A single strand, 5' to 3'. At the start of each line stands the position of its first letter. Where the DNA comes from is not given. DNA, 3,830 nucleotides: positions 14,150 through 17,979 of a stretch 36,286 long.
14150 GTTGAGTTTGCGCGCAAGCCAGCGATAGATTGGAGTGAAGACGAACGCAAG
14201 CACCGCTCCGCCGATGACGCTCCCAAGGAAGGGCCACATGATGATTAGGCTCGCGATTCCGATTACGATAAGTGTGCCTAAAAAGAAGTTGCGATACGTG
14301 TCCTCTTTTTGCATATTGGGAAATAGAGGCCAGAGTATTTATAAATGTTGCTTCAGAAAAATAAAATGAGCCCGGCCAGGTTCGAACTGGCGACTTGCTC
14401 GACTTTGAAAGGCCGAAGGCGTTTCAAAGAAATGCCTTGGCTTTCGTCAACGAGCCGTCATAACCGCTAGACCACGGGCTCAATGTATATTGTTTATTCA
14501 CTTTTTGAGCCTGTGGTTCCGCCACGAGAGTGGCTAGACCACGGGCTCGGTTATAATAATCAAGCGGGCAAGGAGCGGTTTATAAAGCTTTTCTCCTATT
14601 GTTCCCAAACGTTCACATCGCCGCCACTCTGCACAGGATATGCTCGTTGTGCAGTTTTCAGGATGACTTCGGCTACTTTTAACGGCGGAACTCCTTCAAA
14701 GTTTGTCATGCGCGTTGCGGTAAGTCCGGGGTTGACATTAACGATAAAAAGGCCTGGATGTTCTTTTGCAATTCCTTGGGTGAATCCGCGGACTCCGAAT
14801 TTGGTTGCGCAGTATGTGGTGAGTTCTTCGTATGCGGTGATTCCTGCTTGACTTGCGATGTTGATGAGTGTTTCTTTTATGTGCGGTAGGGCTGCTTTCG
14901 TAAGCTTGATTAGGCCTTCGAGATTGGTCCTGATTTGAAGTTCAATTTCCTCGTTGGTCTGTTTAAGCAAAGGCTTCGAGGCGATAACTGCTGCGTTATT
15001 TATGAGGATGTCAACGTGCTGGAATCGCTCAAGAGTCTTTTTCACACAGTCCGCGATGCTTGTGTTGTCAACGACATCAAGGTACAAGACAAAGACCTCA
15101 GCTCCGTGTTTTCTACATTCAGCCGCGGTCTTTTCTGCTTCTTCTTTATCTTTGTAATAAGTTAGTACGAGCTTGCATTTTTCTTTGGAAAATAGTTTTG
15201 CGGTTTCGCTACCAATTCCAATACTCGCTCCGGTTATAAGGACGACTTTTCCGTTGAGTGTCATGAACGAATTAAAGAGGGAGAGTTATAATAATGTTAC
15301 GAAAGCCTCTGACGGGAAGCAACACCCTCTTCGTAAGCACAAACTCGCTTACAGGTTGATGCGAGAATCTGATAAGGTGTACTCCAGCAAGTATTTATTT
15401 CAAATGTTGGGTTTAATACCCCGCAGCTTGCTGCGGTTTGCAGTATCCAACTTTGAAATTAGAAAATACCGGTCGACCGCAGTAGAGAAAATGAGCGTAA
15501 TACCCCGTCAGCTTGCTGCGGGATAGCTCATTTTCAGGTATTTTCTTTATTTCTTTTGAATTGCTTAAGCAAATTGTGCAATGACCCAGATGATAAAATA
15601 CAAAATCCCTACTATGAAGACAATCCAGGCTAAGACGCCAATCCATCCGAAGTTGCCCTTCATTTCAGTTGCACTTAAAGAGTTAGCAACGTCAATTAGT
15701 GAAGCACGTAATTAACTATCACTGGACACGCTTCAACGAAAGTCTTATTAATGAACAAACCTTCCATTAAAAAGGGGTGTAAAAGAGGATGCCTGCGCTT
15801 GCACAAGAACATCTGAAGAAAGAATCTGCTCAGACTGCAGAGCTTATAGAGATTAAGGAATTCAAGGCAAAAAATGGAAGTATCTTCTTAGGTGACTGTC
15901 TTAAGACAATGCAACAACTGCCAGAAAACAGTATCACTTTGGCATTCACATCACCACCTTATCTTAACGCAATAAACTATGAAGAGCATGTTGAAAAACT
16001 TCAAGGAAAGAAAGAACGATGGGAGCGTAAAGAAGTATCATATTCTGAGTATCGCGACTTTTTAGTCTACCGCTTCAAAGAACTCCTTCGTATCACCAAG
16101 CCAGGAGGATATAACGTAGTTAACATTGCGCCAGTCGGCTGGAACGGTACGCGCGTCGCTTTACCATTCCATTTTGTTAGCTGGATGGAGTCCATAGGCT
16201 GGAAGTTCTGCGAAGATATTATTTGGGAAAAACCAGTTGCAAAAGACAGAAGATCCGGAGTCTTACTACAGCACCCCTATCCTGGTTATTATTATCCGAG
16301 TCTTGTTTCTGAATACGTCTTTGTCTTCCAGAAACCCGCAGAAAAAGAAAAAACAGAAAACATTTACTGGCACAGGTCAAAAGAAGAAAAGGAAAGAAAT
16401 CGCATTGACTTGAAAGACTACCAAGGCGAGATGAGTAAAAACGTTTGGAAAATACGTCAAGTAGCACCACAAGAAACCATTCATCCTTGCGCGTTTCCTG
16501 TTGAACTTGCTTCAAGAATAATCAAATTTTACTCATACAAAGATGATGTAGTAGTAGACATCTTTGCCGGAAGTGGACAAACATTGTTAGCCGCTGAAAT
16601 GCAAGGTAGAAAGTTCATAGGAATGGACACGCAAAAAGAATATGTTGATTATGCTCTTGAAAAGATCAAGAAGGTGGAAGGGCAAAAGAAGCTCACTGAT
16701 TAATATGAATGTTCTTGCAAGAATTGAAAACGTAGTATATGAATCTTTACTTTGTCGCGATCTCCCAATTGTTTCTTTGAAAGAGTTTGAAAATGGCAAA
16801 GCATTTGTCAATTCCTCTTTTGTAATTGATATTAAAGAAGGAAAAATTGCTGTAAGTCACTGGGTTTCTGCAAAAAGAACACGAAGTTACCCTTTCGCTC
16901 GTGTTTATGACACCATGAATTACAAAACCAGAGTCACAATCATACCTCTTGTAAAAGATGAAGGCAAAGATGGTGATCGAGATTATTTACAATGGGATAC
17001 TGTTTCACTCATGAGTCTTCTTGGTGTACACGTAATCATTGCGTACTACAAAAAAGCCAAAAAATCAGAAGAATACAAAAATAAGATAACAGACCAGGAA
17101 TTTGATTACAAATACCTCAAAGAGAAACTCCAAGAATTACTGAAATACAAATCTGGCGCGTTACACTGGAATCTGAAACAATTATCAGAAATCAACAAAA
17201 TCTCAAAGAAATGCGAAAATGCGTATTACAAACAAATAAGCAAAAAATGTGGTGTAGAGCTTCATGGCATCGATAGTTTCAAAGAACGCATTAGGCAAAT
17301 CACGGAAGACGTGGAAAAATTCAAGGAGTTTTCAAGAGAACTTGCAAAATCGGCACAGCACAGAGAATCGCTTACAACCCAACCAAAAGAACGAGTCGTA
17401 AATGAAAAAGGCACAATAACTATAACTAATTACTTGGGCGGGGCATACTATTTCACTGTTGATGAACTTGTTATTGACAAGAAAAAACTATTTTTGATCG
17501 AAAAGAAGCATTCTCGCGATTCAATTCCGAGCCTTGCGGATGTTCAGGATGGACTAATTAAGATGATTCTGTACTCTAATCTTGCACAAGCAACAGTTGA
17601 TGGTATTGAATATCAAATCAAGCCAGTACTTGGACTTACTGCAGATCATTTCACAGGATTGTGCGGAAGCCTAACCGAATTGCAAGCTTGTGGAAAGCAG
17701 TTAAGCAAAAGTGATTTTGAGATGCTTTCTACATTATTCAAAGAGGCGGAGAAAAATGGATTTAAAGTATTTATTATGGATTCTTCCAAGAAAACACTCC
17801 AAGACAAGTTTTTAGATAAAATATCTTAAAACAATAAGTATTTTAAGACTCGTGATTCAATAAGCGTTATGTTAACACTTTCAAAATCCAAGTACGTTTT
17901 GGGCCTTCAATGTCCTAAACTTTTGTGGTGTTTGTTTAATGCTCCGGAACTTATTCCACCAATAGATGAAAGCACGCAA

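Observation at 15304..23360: AT-rich island of about 8 kb bracketed by a direct repeat of the tRNA-Thr 3' end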

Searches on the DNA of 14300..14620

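Call 81: search_rna_families(source=window, start=14300, end=14620, threshold=evalue, max_evalue=1, show_alignments=2)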
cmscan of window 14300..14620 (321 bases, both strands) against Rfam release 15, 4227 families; matches with E-value up to 1: 0.
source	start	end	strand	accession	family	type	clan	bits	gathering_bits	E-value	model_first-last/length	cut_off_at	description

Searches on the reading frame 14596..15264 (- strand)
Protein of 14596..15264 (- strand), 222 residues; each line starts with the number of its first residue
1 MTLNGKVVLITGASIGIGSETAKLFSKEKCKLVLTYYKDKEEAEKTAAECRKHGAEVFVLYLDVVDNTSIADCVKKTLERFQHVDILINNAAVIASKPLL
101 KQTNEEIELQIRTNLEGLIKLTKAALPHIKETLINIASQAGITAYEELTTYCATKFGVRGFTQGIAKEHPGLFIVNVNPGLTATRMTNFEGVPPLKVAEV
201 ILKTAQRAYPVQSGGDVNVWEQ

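Call 8: search_protein_families(library=pfam, proteins=[window:14596-15264:-], max_evalue=0.01)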
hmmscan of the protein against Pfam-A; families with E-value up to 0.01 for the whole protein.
window:14596-15264:- (222 aa): 6 families
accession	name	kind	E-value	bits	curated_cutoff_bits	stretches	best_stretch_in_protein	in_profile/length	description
PF00106.31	adh_short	-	7.7e-44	149.9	26.6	1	6-188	1-188/195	short chain dehydrogenase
PF13561.12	adh_short_C2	-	3.8e-31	108.9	27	1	12-188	1-182/236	Enoyl-(Acyl carrier protein) reductase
PF08659.16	KR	-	1.2e-14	55.1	22.6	1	8-155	3-153/180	KR domain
PF01370.27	Epimerase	-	2.5e-06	27.5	20.9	1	8-208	1-197/240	NAD dependent epimerase/dehydratase family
PF02719.21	Polysacc_synt_2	-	0.00017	21.3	20.2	1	8-139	1-129/293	Polysaccharide biosynthesis protein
PF16924.11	DpaA_N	-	0.0067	17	29.2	0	46-146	14-114/116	Dipicolinate synthase subunit A N-terminal domain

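Call 10: find_encoding_contigs(protein=window:14596-15264:-, flank=10000, max_places=10)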
Protein window:14596-15264:- (222 aa): 15 contigs read that carry it; 10 places shown.
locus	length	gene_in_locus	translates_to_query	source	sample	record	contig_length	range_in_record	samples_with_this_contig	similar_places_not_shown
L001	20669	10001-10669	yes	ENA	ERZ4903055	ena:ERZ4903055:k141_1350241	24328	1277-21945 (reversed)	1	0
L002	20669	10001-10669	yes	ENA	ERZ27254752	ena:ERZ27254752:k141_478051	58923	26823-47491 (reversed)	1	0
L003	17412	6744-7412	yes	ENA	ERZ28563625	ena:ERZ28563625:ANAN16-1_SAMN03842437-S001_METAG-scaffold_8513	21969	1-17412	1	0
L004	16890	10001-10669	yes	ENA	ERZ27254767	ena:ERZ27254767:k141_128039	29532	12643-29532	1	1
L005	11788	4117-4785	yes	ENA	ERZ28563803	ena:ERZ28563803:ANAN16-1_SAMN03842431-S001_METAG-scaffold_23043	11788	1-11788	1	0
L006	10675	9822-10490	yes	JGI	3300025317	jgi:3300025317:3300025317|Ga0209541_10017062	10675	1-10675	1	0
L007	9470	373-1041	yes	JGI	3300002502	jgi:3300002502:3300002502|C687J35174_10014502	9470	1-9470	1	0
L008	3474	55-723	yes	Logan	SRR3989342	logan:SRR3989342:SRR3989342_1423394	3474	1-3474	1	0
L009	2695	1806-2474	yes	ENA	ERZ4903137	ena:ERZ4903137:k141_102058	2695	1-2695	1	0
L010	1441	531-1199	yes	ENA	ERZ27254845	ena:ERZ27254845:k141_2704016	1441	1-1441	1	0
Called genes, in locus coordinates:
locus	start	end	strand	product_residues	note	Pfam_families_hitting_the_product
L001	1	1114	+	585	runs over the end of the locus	PF04675:DNA_ligase_A_N, PF01068:DNA_ligase_A_M, PF04679:DNA_ligase_A_C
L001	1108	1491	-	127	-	PF01850:PIN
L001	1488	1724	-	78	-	PF02697:VAPB_antitox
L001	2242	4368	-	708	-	PF04851:ResIII, PF00270:DEAD, PF00271:Helicase_C, PF16124:RecQ_Zn_bind (weak)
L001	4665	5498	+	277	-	-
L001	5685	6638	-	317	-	-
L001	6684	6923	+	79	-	-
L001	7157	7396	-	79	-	-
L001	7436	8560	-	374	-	-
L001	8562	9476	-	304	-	PF01555:N6_N4_Mtase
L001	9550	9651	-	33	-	-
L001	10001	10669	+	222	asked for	PF00106:adh_short, PF08659:KR, PF01370:Epimerase (weak), PF13561:adh_short_C2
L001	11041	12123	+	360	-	PF01594:AI-2E_transport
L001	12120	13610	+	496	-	PF02885:Glycos_trans_3N, PF00591:Glycos_transf_3, PF07831:PYNP_C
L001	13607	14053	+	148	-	-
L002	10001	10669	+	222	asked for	PF00106:adh_short, PF08659:KR, PF01370:Epimerase (weak), PF13561:adh_short_C2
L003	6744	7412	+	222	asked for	PF00106:adh_short, PF08659:KR, PF01370:Epimerase (weak), PF13561:adh_short_C2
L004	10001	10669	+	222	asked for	PF00106:adh_short, PF08659:KR, PF01370:Epimerase (weak), PF13561:adh_short_C2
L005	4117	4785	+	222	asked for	PF00106:adh_short, PF08659:KR, PF01370:Epimerase (weak), PF13561:adh_short_C2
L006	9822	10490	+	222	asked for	PF00106:adh_short, PF08659:KR, PF01370:Epimerase (weak), PF13561:adh_short_C2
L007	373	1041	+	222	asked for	PF00106:adh_short, PF08659:KR, PF01370:Epimerase (weak), PF13561:adh_short_C2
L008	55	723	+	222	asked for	PF00106:adh_short, PF08659:KR, PF01370:Epimerase (weak), PF13561:adh_short_C2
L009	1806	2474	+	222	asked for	PF00106:adh_short, PF08659:KR, PF01370:Epimerase (weak), PF13561:adh_short_C2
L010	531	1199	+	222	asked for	PF00106:adh_short, PF08659:KR, PF01370:Epimerase (weak), PF13561:adh_short_C2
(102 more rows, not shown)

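Call 39: find_encoding_contigs(protein=window:14596-15264:-, flank=1200, max_places=10)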
Protein window:14596-15264:- (222 aa): 15 contigs read that carry it; 10 places shown.
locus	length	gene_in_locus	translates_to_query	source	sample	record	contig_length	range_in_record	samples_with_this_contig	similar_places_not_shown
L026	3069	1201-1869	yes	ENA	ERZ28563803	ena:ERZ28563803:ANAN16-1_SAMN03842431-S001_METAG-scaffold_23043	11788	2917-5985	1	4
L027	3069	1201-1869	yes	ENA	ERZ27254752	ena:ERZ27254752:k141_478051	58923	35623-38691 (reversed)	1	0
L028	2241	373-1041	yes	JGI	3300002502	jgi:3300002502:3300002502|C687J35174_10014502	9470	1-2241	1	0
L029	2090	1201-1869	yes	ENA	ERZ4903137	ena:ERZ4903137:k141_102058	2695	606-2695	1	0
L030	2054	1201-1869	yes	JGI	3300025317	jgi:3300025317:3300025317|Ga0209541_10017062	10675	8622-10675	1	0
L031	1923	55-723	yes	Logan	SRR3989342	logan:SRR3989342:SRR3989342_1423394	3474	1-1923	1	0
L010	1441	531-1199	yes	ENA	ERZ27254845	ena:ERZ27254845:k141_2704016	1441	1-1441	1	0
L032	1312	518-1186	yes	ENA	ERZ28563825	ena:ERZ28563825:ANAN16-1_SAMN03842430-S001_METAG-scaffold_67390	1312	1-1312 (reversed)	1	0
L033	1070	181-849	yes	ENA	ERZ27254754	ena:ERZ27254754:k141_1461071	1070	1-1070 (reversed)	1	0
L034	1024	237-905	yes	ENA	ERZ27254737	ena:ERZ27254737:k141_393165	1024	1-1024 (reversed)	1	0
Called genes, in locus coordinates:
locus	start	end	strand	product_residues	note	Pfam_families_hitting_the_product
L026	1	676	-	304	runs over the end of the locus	PF01555:N6_N4_Mtase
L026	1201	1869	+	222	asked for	PF00106:adh_short, PF08659:KR, PF01370:Epimerase (weak), PF13561:adh_short_C2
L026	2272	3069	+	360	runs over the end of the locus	PF01594:AI-2E_transport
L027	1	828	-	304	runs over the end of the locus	PF01555:N6_N4_Mtase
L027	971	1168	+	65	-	-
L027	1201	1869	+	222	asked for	PF00106:adh_short, PF08659:KR, PF01370:Epimerase (weak), PF13561:adh_short_C2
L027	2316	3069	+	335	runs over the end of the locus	PF01594:AI-2E_transport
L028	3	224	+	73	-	?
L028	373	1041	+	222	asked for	PF00106:adh_short, PF08659:KR, PF01370:Epimerase (weak), PF13561:adh_short_C2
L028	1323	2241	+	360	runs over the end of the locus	PF01594:AI-2E_transport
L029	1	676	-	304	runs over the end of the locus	PF01555:N6_N4_Mtase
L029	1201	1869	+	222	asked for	PF00106:adh_short, PF08659:KR, PF01370:Epimerase (weak), PF13561:adh_short_C2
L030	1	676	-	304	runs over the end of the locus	PF01555:N6_N4_Mtase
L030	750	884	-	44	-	-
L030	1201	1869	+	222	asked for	PF00106:adh_short, PF08659:KR, PF01370:Epimerase (weak), PF13561:adh_short_C2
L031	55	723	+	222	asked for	PF00106:adh_short, PF08659:KR, PF01370:Epimerase (weak), PF13561:adh_short_C2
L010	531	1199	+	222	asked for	PF00106:adh_short, PF08659:KR, PF01370:Epimerase (weak), PF13561:adh_short_C2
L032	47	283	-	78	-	PF02697:VAPB_antitox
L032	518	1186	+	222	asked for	PF00106:adh_short, PF08659:KR, PF01370:Epimerase (weak), PF13561:adh_short_C2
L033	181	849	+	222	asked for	PF00106:adh_short, PF08659:KR, PF01370:Epimerase (weak), PF13561:adh_short_C2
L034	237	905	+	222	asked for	PF00106:adh_short, PF08659:KR, PF01370:Epimerase (weak), PF13561:adh_short_C2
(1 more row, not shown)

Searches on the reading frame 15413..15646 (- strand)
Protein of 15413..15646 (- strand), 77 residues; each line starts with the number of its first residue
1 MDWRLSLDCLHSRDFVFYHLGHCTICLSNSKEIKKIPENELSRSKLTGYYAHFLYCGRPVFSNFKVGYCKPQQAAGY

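Call 8: search_protein_families(library=pfam, proteins=[window:15413-15646:-], max_evalue=0.01)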
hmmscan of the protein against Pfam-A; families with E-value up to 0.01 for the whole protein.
window:15413-15646:- (77 aa): 0 families

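Call 29: search_protein_families(library=pfam, proteins=[window:15413-15646:-], max_evalue=10)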
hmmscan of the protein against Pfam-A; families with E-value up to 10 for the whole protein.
window:15413-15646:- (77 aa): 0 families

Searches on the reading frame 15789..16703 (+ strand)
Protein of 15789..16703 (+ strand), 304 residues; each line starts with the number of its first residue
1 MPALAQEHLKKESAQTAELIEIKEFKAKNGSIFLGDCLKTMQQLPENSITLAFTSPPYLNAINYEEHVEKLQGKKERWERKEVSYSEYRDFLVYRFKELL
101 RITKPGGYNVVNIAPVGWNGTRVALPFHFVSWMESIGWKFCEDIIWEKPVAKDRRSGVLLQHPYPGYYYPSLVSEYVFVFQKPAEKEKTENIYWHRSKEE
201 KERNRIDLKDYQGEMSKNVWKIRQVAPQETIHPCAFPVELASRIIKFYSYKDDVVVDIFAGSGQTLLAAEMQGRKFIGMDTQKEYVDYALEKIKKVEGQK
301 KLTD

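Call 8: search_protein_families(library=pfam, proteins=[window:15789-16703:+], max_evalue=0.01)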
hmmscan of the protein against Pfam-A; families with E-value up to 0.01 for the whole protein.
window:15789-16703:+ (304 aa): 2 families
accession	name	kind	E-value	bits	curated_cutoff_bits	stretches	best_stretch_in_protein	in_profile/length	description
PF01555.25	N6_N4_Mtase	-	7.5e-41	140.9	26.7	1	50-290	2-220/221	DNA methylase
PF02086.21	MethyltransfD12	-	0.0098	16.1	22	0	240-295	8-64/253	D12 class N6 adenine-specific DNA methyltransferase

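Call 30: search_protein_families(library=phrogs, proteins=[window:15789-16703:+], max_evalue=0.01)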
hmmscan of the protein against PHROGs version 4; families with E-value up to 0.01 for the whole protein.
window:15789-16703:+ (304 aa): 12 families
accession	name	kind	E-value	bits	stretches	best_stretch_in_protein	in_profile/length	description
phrog_67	-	other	1.3e-49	171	1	11-301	103-351/743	DNA methyltransferase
phrog_498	-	other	3.6e-28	99.5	1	36-302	207-429/633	DNA methyltransferase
phrog_3008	-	other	6.7e-17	62.6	1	218-296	133-214/244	DNA methyltransferase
phrog_18146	-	other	2.9e-15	57.1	2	233-281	50-99/452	DNA methyltransferase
phrog_18293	-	other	2e-14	54.6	1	214-300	29-114/119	methyltransferase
phrog_6025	-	other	2.2e-14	54.5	1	23-154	5-116/192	DNA methyltransferase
phrog_6952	-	other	1e-10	42.8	1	218-293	100-175/181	DNA methyltransferase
phrog_12517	-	unknown function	7.3e-10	39.5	1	15-151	146-273/316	-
phrog_23148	-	unknown function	3.5e-09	37.9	1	222-294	75-147/165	-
phrog_23085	-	unknown function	2.1e-08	34.9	1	226-293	38-105/138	-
phrog_8769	-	other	3.1e-07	31.2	1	252-295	12-55/71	methyltransferase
phrog_16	-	DNA, RNA and nucleotide metabolism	8.1e-06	25.3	1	184-301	800-917/986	DNA helicase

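Call 31: search_protein_families(library=padloc, proteins=[window:15789-16703:+], max_evalue=0.01)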
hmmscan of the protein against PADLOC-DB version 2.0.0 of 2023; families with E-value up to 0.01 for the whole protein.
window:15789-16703:+ (304 aa): 69 families (the best 25 are shown)
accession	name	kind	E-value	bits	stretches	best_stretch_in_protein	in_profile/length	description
PDLC03353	MTase_II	-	7.2e-57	190.9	1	26-296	6-253/260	Type II methyltransferase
PDLC03350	MTase_II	-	1.4e-40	137.7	1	26-299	53-301/312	Type II methyltransferase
PDLC03371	MTase_II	-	2.7e-40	136.5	1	25-299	6-258/260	Type II methyltransferase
PDLC03246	MTase_II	-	8.3e-38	128.5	1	28-292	111-365/376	Type II methyltransferase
PDLC03387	MTase_II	-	1.1e-33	114.6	2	124-295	126-278/289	Type II methyltransferase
PDLC03299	MTase_II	-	7.1e-27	92.6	1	21-296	6-260/296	Type II methyltransferase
PDLC03260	MTase_II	-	1e-24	85.1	2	191-293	206-307/349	Type II methyltransferase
PDLC03276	MTase_II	-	5e-24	83.3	1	21-286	135-393/404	Type II methyltransferase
PDLC03216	MTase_II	-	1.5e-23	81.4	2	229-299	191-261/364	Type II methyltransferase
PDLC03265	MTase_II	-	1.1e-22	79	2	217-294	252-329/333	Type II methyltransferase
PDLC03283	MTase_II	-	3.5e-22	77.1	1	32-297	7-275/352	Type II methyltransferase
PDLC03259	MTase_II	-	1.7e-21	74.5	1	31-294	5-256/423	Type II methyltransferase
PDLC03339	MTase_II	-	2.1e-20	70.9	1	31-295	5-273/399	Type II methyltransferase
PDLC03738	oMTase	-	3e-20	70.2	2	229-299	201-271/376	orphan methyltransferase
PDLC03363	MTase_II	-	7.5e-20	69.5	2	227-289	52-114/294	Type II methyltransferase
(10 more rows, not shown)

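Call 43: find_encoding_contigs(protein=window:15789-16703:+, flank=1500, max_places=10)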
Protein window:15789-16703:+ (304 aa): 19 contigs read that carry it; 10 places shown.
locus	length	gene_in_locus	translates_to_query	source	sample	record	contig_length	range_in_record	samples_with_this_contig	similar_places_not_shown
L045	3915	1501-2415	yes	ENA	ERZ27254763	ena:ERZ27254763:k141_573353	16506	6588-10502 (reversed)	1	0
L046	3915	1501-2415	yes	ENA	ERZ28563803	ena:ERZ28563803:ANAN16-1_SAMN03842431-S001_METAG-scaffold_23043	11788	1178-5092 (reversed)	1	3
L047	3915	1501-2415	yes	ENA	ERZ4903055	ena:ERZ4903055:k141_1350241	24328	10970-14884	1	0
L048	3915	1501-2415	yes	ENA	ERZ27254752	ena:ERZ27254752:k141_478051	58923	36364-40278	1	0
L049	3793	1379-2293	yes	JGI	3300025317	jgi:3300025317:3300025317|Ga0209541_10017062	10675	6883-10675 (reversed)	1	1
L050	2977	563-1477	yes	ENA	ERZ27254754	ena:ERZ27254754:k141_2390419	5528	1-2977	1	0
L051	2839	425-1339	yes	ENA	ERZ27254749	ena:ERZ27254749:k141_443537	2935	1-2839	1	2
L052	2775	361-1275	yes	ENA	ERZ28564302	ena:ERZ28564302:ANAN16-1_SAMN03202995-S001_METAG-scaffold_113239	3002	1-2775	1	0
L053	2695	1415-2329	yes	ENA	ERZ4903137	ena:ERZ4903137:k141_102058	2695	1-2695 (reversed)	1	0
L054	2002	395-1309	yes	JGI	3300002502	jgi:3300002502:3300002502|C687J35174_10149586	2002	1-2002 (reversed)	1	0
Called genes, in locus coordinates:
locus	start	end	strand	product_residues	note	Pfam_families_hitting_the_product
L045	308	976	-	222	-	PF00106:adh_short, PF08659:KR, PF01370:Epimerase (weak), PF13561:adh_short_C2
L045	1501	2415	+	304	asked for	PF01555:N6_N4_Mtase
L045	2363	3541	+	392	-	-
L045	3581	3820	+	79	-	-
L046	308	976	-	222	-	PF00106:adh_short, PF08659:KR, PF01370:Epimerase (weak), PF13561:adh_short_C2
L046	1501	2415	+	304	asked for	PF01555:N6_N4_Mtase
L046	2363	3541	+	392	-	-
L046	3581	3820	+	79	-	-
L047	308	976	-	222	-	PF00106:adh_short, PF08659:KR, PF01370:Epimerase (weak), PF13561:adh_short_C2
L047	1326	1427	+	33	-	-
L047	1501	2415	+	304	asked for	PF01555:N6_N4_Mtase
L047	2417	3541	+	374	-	-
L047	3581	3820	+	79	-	-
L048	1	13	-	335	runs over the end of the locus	PF01594:AI-2E_transport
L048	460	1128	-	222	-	PF00106:adh_short, PF08659:KR, PF01370:Epimerase (weak), PF13561:adh_short_C2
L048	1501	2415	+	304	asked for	PF01555:N6_N4_Mtase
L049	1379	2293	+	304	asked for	PF01555:N6_N4_Mtase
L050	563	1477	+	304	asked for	PF01555:N6_N4_Mtase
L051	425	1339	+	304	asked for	PF01555:N6_N4_Mtase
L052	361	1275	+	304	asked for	PF01555:N6_N4_Mtase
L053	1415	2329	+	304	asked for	PF01555:N6_N4_Mtase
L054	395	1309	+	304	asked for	PF01555:N6_N4_Mtase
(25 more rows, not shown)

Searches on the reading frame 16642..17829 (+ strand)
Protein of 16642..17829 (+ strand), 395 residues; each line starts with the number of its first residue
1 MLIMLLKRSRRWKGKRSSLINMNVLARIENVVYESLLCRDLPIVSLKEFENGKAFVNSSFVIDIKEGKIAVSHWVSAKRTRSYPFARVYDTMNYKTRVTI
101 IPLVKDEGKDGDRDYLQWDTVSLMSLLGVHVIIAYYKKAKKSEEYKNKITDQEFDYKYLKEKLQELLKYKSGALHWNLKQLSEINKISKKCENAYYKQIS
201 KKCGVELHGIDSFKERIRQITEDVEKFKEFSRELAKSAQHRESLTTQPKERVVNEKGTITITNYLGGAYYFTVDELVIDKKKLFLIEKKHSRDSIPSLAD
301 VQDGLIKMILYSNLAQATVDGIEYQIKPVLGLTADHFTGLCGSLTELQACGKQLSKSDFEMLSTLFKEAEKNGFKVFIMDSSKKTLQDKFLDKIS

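Call 8: search_protein_families(library=pfam, proteins=[window:16642-17829:+], max_evalue=0.01)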
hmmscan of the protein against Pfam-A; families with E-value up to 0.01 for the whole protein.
window:16642-17829:+ (395 aa): 0 families

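Call 29: search_protein_families(library=pfam, proteins=[window:16705-17829:+], max_evalue=10)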
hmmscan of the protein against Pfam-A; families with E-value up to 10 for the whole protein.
window:16705-17829:+ (374 aa): 3 families
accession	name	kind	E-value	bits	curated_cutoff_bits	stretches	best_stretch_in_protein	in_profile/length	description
PF24870.1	DUF7735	-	0.2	12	27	1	143-182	83-122/147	Domain of unknown function (DUF7735)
PF02650.20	HTH_WhiA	-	0.29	12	27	1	125-180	26-82/84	WhiA C-terminal HTH domain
PF12761.13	End3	-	5.6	7.6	25.2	0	116-154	31-69/115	Actin cytoskeleton-regulatory complex protein END3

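Call 30: search_protein_families(library=phrogs, proteins=[window:16705-17829:+], max_evalue=0.01)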
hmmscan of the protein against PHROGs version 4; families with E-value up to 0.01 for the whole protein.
window:16705-17829:+ (374 aa): 0 families

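Call 31: search_protein_families(library=padloc, proteins=[window:16705-17829:+], max_evalue=0.01)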
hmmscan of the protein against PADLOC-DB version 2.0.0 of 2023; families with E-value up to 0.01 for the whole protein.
window:16705-17829:+ (374 aa): 2 families
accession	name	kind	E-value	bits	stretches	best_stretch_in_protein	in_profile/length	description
PDLC03572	REase_II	-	6.1e-81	270.2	1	32-322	33-326/371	Type II restriction enzyme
PDLC03474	REase_II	-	1.2e-05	23.7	1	249-313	1-67/129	Type II restriction enzyme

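Call 49: search_protein_families(library=ncbifam, proteins=[window:16705-17829:+], max_evalue=0.1)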
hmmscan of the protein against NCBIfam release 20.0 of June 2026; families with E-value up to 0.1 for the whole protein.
window:16705-17829:+ (374 aa): 1 family
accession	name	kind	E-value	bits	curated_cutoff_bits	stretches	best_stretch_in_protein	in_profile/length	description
TIGR00437.1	feoB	equivalog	0.076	11.7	315.65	1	96-222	118-236/594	ferrous iron transport protein B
